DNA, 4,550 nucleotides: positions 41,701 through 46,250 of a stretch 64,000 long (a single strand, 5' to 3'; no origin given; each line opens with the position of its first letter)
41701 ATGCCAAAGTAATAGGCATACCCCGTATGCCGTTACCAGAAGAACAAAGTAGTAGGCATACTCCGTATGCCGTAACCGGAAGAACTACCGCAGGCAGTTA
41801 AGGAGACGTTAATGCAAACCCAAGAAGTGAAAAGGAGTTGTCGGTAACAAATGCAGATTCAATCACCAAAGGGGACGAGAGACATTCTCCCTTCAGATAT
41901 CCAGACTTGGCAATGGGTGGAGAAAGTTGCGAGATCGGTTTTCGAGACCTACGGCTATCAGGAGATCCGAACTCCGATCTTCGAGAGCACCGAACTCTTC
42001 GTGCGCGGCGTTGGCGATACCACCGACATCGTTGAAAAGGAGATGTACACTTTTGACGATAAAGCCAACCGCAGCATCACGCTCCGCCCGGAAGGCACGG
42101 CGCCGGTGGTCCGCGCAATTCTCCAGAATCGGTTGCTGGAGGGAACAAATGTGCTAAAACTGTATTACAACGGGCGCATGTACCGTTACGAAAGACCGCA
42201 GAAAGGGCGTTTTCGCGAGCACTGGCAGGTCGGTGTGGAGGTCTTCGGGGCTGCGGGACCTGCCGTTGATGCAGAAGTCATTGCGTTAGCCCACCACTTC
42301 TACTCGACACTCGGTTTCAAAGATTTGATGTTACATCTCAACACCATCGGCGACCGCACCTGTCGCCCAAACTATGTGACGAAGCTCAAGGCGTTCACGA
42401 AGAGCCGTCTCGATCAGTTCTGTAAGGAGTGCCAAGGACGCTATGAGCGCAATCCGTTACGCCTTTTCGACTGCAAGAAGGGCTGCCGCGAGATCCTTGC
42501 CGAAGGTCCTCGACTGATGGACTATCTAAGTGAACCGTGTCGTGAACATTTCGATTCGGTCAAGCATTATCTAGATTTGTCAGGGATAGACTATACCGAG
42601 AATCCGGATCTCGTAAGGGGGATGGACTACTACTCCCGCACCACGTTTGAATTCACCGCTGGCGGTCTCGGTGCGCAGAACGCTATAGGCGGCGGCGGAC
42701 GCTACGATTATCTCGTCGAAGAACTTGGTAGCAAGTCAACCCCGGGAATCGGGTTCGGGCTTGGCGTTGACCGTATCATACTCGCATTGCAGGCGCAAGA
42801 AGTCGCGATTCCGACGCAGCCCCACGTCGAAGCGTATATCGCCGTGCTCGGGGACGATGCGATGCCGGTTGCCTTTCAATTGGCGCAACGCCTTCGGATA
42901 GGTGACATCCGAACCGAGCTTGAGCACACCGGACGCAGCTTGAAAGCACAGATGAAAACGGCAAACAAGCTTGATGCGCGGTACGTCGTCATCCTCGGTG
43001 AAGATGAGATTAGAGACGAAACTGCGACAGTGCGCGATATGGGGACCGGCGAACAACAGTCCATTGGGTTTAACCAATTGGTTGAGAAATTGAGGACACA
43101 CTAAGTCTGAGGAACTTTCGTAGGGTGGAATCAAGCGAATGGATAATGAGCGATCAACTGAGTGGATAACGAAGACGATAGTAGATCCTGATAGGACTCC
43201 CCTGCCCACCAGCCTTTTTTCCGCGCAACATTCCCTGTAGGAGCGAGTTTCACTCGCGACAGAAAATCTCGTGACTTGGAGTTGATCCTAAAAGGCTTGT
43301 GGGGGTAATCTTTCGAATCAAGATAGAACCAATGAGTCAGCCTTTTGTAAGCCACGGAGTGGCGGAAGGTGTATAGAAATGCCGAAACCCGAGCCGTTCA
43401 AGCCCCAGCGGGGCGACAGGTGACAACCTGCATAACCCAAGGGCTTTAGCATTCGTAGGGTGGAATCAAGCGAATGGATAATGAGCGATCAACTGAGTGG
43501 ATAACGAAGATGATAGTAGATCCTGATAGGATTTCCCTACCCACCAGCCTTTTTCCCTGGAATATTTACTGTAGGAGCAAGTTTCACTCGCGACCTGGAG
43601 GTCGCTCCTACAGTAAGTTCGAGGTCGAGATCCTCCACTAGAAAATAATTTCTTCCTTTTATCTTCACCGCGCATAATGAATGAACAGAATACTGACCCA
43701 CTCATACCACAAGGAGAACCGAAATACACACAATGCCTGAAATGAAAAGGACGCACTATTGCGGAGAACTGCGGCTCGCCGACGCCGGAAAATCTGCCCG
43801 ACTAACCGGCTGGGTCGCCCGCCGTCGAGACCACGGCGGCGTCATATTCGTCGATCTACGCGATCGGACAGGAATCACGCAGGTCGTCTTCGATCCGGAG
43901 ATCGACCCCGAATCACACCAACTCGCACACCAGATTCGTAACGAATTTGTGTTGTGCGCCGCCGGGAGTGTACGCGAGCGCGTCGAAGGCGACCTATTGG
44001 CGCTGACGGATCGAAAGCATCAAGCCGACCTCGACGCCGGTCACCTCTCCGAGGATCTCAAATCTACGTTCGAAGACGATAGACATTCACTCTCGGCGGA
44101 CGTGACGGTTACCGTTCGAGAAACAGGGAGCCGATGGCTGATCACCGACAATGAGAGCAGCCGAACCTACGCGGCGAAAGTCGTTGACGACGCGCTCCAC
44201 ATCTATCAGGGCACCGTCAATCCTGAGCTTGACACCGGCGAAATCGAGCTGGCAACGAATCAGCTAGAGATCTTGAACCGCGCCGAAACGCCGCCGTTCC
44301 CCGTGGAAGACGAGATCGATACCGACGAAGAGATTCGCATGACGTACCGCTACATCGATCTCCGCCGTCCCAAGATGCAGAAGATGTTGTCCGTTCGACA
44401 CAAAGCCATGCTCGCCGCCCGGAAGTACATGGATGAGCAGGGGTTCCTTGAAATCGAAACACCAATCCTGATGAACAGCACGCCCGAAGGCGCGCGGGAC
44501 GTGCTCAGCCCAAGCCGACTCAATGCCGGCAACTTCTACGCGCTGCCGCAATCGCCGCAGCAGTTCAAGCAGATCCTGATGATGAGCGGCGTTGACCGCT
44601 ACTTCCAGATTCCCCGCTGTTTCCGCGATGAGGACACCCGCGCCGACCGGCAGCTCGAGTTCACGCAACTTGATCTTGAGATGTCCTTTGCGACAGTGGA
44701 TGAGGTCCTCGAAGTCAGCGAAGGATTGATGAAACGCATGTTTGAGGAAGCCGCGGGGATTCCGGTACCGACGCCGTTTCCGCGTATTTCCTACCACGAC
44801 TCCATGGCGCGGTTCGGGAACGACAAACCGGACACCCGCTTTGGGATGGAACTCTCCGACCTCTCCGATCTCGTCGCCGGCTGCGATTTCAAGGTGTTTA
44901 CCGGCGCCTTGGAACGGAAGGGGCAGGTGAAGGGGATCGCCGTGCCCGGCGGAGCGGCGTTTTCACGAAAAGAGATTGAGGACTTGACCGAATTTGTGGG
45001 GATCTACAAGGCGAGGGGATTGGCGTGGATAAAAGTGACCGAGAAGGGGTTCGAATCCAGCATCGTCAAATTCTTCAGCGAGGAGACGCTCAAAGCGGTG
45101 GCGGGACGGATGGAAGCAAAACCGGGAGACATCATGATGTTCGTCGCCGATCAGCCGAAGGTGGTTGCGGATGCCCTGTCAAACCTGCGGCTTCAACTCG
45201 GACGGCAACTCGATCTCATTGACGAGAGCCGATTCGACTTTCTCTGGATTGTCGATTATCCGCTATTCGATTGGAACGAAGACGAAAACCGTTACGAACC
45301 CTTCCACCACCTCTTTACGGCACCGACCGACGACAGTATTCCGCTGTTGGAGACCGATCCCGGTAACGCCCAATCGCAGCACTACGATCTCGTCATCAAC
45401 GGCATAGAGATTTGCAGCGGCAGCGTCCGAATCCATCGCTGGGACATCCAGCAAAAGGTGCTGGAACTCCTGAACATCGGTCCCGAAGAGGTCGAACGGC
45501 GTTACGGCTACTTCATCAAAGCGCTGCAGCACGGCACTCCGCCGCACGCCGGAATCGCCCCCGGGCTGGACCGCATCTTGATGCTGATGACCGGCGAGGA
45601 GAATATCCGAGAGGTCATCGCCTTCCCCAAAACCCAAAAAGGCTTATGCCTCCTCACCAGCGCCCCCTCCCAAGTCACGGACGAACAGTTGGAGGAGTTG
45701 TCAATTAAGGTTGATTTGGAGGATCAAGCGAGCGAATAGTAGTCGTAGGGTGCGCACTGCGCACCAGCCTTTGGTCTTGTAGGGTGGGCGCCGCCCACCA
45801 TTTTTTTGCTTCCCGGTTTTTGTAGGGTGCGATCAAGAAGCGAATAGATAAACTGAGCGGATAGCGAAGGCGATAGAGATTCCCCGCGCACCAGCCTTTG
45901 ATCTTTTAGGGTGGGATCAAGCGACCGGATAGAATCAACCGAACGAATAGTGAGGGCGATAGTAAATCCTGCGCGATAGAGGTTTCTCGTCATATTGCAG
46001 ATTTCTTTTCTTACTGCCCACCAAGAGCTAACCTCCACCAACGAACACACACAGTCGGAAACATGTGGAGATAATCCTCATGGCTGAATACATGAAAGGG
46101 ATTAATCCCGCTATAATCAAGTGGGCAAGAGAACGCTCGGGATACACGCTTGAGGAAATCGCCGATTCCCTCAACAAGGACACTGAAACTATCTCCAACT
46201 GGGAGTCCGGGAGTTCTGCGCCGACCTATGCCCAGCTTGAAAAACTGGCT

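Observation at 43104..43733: An ~85-bp MITE-like element with CGATAG subrepeats, inserted into the loops of REP-like hairpins and present in at least 15 copies in 64 kb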

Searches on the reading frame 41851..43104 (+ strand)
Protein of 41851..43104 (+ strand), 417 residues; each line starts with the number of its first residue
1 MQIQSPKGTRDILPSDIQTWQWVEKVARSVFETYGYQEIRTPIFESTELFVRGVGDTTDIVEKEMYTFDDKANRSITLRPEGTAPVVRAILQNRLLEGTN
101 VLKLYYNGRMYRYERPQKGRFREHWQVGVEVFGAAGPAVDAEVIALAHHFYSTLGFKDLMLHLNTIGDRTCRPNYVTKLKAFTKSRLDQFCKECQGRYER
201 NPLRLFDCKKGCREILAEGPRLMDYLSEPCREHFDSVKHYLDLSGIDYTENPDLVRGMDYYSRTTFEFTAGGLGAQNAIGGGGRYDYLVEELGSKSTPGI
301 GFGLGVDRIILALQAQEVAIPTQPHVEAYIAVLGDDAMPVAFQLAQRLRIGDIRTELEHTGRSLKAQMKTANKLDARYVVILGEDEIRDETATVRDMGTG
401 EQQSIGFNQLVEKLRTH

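Call 13: search_protein_families(library=pfam, proteins=[window:41851-43104:+])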
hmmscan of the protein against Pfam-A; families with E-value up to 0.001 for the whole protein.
window:41851-43104:+ (417 aa): 3 families
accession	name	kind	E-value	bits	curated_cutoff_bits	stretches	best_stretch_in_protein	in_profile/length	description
PF13393.11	tRNA-synt_His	-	4.1e-46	158.1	25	1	8-309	1-308/308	Histidyl-tRNA synthetase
PF03129.25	HGTP_anticodon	-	1.1e-16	61.2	21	1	328-416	2-93/94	Anticodon binding domain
PF00587.30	tRNA-synt_2b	-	2e-13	51.2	29.3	1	66-316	1-178/179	tRNA synthetase class II core domain (G, H, P, S and T)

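Call 16: find_encoding_contigs(protein=window:41851-43104:+, flank=10000, max_places=6)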
Protein window:41851-43104:+ (417 aa): no gene with exactly this product is on record in the collection.

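Call 30: find_homologous_proteins(query=window:41851-43104:+, max_evalue=1e-100)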
Query window:41851-43104:+ (417 aa): 6589 proteins with E <= 1e-100 among 8000 candidates; the best 120 are listed.
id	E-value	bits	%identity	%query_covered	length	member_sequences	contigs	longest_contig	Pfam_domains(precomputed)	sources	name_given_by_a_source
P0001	1.2e-255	866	90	100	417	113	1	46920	PF13393.12,PF03129.26,PF00587.31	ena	-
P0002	1.8e-255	865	91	100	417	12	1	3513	PF13393.12,PF03129.26,PF00587.31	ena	-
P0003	2.2e-236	802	83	100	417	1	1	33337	PF13393.12,PF03129.26,PF00587.31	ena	-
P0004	3.9e-233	792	82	100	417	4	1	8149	PF13393.12,PF03129.26,PF00587.31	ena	-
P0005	4.7e-233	792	82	100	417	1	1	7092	PF13393.12,PF03129.26,PF00587.31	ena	-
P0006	1.8e-231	786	82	99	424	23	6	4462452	PF13393.12,PF03129.26,PF00587.31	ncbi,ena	-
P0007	3.8e-230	782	81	100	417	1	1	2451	PF13393.12,PF03129.26,PF00587.31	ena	-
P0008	1.9e-229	780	81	100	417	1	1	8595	PF13393.12,PF03129.26,PF00587.31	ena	-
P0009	5.0e-229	778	80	100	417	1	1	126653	PF13393.12,PF03129.26,PF00587.31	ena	-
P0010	1.5e-226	770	80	100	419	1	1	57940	PF13393.12,PF03129.26,PF00587.31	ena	-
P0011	7.7e-223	758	78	100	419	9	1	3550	PF13393.12,PF03129.26,PF00587.31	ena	-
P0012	4.6e-208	709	74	100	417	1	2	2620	PF13393.12,PF03129.26,PF00587.31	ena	-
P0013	1.5e-202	691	72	100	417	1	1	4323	PF13393.12,PF03129.26,PF01409.26,PF00587.31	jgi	-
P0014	9.2e-201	685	73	99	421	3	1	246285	PF13393.12,PF03129.26,PF00587.31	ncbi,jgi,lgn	-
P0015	5.9e-200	682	71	99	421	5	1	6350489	PF13393.12,PF03129.26,PF00587.31,PF00152.26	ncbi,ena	-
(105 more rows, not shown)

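Call 31: find_encoding_contigs(protein=P0001, flank=10000, max_places=1)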
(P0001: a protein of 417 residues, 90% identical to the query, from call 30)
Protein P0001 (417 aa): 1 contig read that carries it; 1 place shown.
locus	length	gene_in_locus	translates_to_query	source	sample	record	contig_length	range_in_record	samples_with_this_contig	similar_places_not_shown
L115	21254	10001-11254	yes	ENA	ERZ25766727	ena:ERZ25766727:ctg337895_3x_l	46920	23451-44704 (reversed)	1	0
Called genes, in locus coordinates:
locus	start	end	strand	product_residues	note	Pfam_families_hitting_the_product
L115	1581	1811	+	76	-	-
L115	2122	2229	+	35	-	-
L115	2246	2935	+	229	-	-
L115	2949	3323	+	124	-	PF00903:Glyoxalase, PF13669:Glyoxalase_4, PF18029:Glyoxalase_6 (weak)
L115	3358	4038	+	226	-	PF13353:Fer4_12, PF04055:Radical_SAM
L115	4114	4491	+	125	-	-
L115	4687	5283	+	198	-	PF00891:Methyltransf_2, PF13489:Methyltransf_23 (weak), PF13847:Methyltransf_31, PF08241:Methyltransf_11, PF08242:Methyltransf_12, PF13649:Methyltransf_25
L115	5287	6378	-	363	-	-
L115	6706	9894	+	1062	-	PF07690:MFS_1, PF01564:Spermine_synth, PF13414:TPR_11 (weak), PF00515:TPR_1 (weak), PF07719:TPR_2 (weak), PF13181:TPR_8 (weak), PF13432:TPR_16, PF14559:TPR_19 (weak), +16 more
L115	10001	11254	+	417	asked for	PF13393:tRNA-synt_His, PF00587:tRNA-synt_2b, PF13393:tRNA-synt_His, PF03129:HGTP_anticodon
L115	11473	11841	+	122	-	-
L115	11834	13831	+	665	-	PF01336:tRNA_anti-codon, PF00152:tRNA-synt_2, PF02938:GAD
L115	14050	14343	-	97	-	-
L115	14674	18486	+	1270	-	-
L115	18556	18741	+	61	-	-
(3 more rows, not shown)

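Call 32: find_encoding_contigs(protein=P0003, flank=10000, max_places=1)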
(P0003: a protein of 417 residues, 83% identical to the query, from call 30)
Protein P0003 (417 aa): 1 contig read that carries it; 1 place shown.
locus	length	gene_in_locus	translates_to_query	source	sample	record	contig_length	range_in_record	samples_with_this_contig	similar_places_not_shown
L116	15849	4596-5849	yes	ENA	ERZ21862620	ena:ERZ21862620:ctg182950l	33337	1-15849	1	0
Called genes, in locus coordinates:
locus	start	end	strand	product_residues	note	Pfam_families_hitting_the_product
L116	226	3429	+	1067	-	PF13176:TPR_7 (faint), PF01564:Spermine_synth, PF00515:TPR_1 (faint), PF07719:TPR_2 (faint), PF23914:TPR_CcmH_CycH (weak), PF13432:TPR_16 (weak), PF25063:ARM_TT21_C, PF13414:TPR_11 (weak), +7 more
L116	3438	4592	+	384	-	-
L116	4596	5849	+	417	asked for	PF13393:tRNA-synt_His, PF00587:tRNA-synt_2b, PF13393:tRNA-synt_His, PF03129:HGTP_anticodon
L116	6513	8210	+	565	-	PF12799:LRR_4 (weak), PF13855:LRR_8, PF12799:LRR_4 (weak), PF13855:LRR_8, PF12799:LRR_4, PF13855:LRR_8 (weak), PF12799:LRR_4 (weak), PF12799:LRR_4, +7 more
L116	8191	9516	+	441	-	PF02369:Big_1, PF09134:Invasin_D3 (weak), PF13620:CarboxypepD_reg (faint), PF17789:MG4 (faint), PF02369:Big_1, PF09134:Invasin_D3 (weak)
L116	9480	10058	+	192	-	PF18962:Por_Secre_tail (faint), PF13585:CHU_C (faint), PF13860:FlgD_ig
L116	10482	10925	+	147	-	PF13613:HTH_Tnp_4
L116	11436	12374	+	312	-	PF13546:DDE_5, PF01609:DDE_Tnp_1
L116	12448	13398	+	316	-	PF03576:Peptidase_S58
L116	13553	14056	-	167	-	-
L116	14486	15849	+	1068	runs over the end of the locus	PF03710:GlnE, PF03445:DUF294 (faint), PF08335:GlnD_UR_UTase, PF10335:DUF294_C (faint), PF03710:GlnE, PF08335:GlnD_UR_UTase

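Call 33: find_encoding_contigs(protein=P0006, flank=10000, max_places=1)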
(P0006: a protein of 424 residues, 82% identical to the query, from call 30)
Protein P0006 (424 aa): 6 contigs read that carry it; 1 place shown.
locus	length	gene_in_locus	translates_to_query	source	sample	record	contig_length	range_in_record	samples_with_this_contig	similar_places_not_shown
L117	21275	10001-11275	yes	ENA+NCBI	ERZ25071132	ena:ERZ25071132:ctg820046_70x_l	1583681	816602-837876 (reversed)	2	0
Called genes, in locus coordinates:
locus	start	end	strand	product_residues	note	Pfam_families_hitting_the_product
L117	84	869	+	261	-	PF13385:Laminin_G_3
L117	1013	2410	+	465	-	-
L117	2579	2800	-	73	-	-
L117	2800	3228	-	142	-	PF14082:SduA_C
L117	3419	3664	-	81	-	-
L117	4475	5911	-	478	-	PF01555:N6_N4_Mtase, PF01844:HNH, PF14279:HNH_5 (weak)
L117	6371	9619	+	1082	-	PF07690:MFS_1 (weak), PF13176:TPR_7 (faint), PF01564:Spermine_synth, PF12895:ANAPC3 (faint), PF00515:TPR_1 (faint), PF13432:TPR_16 (weak), PF25063:ARM_TT21_C (weak), PF13414:TPR_11 (weak), +9 more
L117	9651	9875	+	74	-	-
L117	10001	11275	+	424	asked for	PF13393:tRNA-synt_His, PF00587:tRNA-synt_2b, PF03129:HGTP_anticodon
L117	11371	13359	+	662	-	PF01336:tRNA_anti-codon, PF00152:tRNA-synt_2, PF02938:GAD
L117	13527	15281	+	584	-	PF03553:Na_H_antiporter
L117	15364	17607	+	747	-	PF25852:DUF6242_C (faint), PF01594:AI-2E_transport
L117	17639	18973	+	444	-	PF00005:ABC_tran (faint), PF01926:MMR_HSR1, PF02421:FeoB_N, PF00009:GTP_EFTU, PF01926:MMR_HSR1, PF02421:FeoB_N, PF04548:AIG1 (weak), PF14714:KH_dom-like, +5 more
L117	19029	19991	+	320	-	PF08240:ADH_N, PF00107:ADH_zinc_N, PF13602:ADH_zinc_N_2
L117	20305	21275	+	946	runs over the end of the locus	-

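Call 34: find_encoding_contigs(protein=P0009, flank=10000, max_places=1)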
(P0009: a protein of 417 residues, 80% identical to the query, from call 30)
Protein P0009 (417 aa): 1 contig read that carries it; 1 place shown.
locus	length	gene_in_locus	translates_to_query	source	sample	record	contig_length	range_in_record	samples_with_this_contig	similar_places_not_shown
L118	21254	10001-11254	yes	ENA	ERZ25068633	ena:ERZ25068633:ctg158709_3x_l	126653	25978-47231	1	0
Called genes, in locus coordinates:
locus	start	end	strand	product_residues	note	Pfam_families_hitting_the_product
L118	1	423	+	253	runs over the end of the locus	PF13385:Laminin_G_3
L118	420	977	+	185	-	-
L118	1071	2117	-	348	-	-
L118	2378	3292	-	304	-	-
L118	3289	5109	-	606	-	PF13588:HSDR_N_2 (weak)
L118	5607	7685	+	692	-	PF01564:Spermine_synth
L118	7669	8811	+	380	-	PF12895:ANAPC3 (faint), PF13424:TPR_12 (faint), PF23914:TPR_CcmH_CycH (weak), PF24575:TPR_Slam (faint), PF13432:TPR_16 (weak), PF14559:TPR_19 (weak), PF25063:ARM_TT21_C (weak), PF13414:TPR_11 (weak), +9 more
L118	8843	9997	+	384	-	-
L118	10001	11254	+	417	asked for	PF13393:tRNA-synt_His, PF00587:tRNA-synt_2b, PF03129:HGTP_anticodon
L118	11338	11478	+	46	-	PF10049:DUF2283 (weak)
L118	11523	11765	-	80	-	-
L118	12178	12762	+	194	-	PF00497:SBP_bac_3, PF09084:NMT1 (faint)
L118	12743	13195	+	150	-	-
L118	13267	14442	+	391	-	PF00528:BPD_transp_1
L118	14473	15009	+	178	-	-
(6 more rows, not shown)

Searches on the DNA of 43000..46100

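Call 65: search_rna_families(source=window, start=43000, end=46100, threshold=evalue, max_evalue=10)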
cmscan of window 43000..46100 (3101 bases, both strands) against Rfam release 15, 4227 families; matches with E-value up to 10: 3.
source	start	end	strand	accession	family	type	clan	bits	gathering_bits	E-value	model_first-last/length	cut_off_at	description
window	43325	43401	+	RF02248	Six3os1_3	Gene; lncRNA;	-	16.4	40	0.4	1-75/75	no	Six3os1 conserved region 3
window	45429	45517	-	RF00534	SgrS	Gene; antisense;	-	15.5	37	0.29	1-232/232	no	SgrS RNA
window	44575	44648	+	RF01136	sR28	Gene; snRNA; snoRNA; CD-box;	-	12.5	39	5.5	1-55/55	no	Small nucleolar RNA sR28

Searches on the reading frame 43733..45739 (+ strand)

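Call 13: search_protein_families(library=pfam, proteins=[window:43733-45739:+])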
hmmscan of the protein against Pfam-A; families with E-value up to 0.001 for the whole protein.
window:43733-45739:+ (668 aa): 4 families
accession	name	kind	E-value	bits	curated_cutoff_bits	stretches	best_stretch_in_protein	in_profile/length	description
PF00152.25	tRNA-synt_2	-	3.2e-113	378.3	25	1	198-635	1-308/308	tRNA synthetases class II (D, K and N)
PF02938.19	GAD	-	5.5e-28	97.5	23.4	1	389-482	1-95/95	GAD domain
PF01336.31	tRNA_anti-codon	-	1.5e-14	54.1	27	1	23-86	2-63/75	OB-fold nucleic acid binding domain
PF01409.25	tRNA-synt_2d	-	0.00073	19.5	19.8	0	286-340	101-157/246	tRNA synthetases class II core domain (F)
